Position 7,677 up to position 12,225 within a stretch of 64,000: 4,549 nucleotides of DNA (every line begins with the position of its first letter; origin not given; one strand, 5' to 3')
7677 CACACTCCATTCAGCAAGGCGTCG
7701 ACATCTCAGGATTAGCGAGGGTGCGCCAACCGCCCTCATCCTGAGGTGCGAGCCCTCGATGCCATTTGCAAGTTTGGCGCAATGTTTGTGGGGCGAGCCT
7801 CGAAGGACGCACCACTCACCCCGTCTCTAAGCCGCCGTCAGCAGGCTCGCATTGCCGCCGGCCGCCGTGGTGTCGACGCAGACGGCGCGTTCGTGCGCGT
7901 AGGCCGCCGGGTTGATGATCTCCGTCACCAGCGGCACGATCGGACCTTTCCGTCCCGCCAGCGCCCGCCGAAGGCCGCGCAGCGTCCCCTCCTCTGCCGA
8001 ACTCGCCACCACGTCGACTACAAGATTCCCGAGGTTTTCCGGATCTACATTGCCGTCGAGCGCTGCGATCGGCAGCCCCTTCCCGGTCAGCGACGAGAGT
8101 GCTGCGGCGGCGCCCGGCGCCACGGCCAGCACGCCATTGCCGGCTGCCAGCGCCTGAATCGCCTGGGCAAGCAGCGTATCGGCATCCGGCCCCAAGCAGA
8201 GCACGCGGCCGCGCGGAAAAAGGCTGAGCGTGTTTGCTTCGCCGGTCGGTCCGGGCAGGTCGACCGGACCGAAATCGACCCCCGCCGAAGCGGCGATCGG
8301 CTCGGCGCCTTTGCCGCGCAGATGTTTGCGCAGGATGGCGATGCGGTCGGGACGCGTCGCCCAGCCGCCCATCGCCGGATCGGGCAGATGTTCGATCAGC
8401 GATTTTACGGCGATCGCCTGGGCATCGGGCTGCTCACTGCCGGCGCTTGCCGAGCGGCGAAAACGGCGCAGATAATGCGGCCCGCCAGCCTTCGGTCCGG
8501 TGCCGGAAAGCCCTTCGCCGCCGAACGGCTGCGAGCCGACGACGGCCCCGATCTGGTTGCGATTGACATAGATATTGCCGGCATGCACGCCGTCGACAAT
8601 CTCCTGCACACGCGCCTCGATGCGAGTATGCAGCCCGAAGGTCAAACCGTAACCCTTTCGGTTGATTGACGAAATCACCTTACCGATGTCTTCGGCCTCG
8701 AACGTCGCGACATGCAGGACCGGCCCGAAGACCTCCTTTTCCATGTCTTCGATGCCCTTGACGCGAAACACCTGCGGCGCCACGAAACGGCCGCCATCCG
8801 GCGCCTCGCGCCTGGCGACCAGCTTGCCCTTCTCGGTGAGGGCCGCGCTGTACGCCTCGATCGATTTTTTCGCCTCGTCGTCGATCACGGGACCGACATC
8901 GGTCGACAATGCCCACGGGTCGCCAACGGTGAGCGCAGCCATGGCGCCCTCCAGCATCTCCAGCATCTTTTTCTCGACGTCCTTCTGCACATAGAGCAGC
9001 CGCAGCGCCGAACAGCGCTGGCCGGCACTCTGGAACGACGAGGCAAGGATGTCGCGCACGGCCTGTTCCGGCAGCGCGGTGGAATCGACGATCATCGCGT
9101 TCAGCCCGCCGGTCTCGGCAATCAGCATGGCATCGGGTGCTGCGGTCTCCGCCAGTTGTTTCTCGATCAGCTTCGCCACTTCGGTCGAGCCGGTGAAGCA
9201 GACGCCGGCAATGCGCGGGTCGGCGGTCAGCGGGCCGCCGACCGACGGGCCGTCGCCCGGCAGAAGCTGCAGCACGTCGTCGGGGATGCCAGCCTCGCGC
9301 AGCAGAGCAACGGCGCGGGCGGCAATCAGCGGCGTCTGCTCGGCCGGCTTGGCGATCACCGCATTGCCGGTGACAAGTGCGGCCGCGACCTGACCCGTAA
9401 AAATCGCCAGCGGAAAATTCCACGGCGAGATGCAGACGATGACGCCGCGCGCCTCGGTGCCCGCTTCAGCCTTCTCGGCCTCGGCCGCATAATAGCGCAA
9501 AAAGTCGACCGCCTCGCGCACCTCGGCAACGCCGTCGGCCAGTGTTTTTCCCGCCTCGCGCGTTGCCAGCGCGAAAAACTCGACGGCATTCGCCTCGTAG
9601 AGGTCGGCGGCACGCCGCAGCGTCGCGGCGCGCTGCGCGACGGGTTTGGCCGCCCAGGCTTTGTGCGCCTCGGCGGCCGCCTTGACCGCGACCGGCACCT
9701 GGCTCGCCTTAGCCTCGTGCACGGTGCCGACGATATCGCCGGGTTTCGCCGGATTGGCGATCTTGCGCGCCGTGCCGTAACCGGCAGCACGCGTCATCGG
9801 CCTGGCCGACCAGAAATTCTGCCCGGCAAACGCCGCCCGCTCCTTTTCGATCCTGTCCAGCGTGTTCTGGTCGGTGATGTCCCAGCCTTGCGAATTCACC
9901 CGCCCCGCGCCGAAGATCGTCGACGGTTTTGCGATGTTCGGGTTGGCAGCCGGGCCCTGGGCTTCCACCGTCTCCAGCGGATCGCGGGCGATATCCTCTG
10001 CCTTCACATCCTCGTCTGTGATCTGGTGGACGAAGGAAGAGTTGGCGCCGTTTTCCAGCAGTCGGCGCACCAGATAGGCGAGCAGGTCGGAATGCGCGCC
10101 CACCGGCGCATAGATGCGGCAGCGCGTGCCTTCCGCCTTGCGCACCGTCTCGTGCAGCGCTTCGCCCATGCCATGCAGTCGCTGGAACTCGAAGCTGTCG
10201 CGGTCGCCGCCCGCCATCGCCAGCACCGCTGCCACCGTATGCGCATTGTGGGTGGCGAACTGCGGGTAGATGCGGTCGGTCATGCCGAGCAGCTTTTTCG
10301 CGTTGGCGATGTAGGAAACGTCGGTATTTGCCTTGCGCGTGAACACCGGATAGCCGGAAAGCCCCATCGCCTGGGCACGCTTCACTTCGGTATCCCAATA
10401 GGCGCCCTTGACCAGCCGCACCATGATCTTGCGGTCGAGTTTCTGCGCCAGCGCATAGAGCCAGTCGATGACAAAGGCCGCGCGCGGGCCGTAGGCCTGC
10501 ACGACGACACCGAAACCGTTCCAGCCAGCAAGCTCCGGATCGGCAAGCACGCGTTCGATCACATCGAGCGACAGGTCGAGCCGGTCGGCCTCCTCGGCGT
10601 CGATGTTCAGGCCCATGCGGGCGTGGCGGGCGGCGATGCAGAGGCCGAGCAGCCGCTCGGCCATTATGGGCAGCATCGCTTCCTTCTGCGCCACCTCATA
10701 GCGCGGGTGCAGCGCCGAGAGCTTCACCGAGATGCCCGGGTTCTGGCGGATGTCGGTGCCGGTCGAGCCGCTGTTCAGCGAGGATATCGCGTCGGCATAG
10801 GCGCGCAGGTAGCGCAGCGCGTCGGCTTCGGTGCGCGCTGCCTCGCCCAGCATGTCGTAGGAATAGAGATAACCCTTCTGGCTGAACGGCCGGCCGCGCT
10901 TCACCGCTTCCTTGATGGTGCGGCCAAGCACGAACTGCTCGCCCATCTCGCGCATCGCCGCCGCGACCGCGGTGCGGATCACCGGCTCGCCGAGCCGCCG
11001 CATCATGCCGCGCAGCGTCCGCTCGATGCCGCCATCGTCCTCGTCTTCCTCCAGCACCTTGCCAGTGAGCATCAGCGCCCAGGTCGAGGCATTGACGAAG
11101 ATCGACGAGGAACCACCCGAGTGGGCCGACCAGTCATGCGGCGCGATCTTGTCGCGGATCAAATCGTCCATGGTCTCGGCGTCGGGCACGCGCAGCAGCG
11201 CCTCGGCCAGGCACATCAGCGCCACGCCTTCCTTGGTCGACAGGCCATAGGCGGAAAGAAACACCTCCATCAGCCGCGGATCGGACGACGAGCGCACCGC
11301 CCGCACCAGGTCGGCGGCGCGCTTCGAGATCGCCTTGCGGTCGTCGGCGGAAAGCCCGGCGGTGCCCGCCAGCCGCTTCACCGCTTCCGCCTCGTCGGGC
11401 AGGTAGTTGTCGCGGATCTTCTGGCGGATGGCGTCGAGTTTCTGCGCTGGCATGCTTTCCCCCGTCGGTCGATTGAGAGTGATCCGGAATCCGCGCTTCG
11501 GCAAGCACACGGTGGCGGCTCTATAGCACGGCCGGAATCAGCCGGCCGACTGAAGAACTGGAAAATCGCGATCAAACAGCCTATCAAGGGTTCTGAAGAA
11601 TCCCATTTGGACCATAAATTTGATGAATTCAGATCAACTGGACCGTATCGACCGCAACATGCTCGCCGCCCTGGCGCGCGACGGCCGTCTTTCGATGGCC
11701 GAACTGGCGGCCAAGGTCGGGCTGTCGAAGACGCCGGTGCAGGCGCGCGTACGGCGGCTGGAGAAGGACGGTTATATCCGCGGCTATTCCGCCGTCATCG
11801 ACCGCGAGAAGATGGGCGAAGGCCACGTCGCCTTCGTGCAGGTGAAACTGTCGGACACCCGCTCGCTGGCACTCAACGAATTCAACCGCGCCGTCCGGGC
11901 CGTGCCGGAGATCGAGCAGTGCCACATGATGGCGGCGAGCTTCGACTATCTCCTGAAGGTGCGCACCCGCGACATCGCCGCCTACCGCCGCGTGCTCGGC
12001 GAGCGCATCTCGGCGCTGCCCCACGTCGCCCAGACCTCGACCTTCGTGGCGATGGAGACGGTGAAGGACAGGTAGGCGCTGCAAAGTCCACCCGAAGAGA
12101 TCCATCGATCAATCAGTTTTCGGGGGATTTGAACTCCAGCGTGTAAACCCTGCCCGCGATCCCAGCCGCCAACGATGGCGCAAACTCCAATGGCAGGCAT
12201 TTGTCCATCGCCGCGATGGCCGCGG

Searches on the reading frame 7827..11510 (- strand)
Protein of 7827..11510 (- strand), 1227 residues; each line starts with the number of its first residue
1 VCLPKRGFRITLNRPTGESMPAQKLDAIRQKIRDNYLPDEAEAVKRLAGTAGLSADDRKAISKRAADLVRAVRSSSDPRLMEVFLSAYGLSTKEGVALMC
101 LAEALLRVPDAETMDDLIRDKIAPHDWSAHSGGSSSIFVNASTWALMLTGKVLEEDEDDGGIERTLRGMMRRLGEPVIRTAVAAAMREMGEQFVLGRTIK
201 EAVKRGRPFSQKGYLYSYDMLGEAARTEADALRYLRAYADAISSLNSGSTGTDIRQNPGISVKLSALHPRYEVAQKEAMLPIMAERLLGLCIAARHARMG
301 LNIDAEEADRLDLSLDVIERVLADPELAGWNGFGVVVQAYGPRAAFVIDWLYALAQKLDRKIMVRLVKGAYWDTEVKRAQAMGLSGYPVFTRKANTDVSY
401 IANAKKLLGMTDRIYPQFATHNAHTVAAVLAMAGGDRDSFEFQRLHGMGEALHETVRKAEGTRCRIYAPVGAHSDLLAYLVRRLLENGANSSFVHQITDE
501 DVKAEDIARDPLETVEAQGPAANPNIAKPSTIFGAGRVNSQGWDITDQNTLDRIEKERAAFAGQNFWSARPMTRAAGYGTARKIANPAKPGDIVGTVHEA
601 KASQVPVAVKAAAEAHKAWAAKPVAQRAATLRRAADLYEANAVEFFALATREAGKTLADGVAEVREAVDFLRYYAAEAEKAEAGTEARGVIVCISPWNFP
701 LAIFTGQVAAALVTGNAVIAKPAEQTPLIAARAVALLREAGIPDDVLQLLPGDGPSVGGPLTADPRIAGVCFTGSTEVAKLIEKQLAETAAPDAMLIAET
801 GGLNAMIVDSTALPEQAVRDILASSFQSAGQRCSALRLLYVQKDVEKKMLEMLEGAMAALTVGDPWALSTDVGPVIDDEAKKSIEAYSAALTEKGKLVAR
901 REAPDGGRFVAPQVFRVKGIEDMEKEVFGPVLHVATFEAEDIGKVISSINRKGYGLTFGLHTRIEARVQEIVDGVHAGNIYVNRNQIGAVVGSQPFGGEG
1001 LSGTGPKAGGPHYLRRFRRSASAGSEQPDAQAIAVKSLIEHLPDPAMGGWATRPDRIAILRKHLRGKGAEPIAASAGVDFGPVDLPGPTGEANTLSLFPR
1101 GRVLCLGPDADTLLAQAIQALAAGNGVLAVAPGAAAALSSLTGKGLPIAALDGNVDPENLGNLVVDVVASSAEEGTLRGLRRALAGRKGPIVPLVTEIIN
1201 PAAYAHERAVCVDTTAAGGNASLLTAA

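Call 5: search_protein_families(library=pfam, proteins=[window:7827-11510:-], max_evalue=0.01)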
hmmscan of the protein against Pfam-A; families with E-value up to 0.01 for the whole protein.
window:7827-11510:- (1227 aa): 5 families
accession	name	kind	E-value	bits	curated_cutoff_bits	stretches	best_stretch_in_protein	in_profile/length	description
PF00171.27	Aldedh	-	7.1e-110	368.1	23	1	583-1017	10-455/461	Aldehyde dehydrogenase family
PF01619.24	Pro_dh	-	1.6e-103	346.5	27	1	203-496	2-278/278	Proline dehydrogenase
PF14850.11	Pro_dh-DNA_bdg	-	6.7e-44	149.4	27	1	81-193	2-112/112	DNA-binding domain of Proline dehydrogenase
PF18327.6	PRODH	-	9.9e-13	48.6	26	1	27-73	2-48/48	Proline utilization A proline dehydrogenase N-terminal domain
PF05893.19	LuxC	-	0.0043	16.4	21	1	608-853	9-252/401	Acyl-CoA reductase (LuxC)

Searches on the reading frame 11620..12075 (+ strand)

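Call 15: search_protein_families(library=pfam, proteins=[window:11620-12075:+], max_evalue=1)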
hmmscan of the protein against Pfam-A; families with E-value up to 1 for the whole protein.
window:11620-12075:+ (151 aa): 33 families (the best 25 are shown)
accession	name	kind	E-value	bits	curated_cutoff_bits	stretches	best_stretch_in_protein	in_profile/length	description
PF01037.27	AsnC_trans_reg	-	4.8e-22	78.1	25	1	73-147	1-73/73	Lrp/AsnC ligand binding domain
PF13412.12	HTH_24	-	1.4e-18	66.7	21.9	1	7-54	1-48/48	Winged helix-turn-helix DNA-binding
PF13404.12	HTH_AsnC-type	-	1.8e-16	60.1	27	1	7-48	1-42/42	AsnC-type helix-turn-helix domain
PF12802.13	MarR_2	-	7.9e-08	32.8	27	1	7-54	3-51/61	MarR family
PF09339.16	HTH_IclR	-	5.9e-05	23.2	22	1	15-54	9-49/52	IclR helix-turn-helix domain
PF01047.28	MarR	-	6.3e-05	23.2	24.6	1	15-54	9-48/59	MarR family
PF22451.2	NirdL-like_HTH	-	0.00058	19.8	27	1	27-54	20-47/47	Siroheme decarboxylase NirDL-like HTH domain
PF01726.22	LexA_DNA_bind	-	0.0023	18.1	23.7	1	25-54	27-57/65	LexA DNA binding domain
PF01978.25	TrmB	-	0.0024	18.1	25.6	1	13-54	12-53/68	Sugar-specific transcriptional regulator TrmB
PF13545.12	HTH_Crp_2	-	0.0051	17.2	27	1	23-64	22-66/70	Crp-like helix-turn-helix domain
PF25212.1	HVO_A0114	-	0.0056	16.9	27.6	1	12-54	25-67/84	HVO_A0114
PF08279.18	HTH_11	-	0.0058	16.9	25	1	13-52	4-44/55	HTH domain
PF14090.12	HTH_39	-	0.0076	16.5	21.3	1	12-52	4-42/70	Winged helix-turn-helix domain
PF00392.27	GntR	-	0.0089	16.1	27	1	19-53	19-54/64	Bacterial regulatory proteins, gntR family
PF13730.12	HTH_36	-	0.01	16.1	25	1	18-53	17-55/55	Helix-turn-helix domain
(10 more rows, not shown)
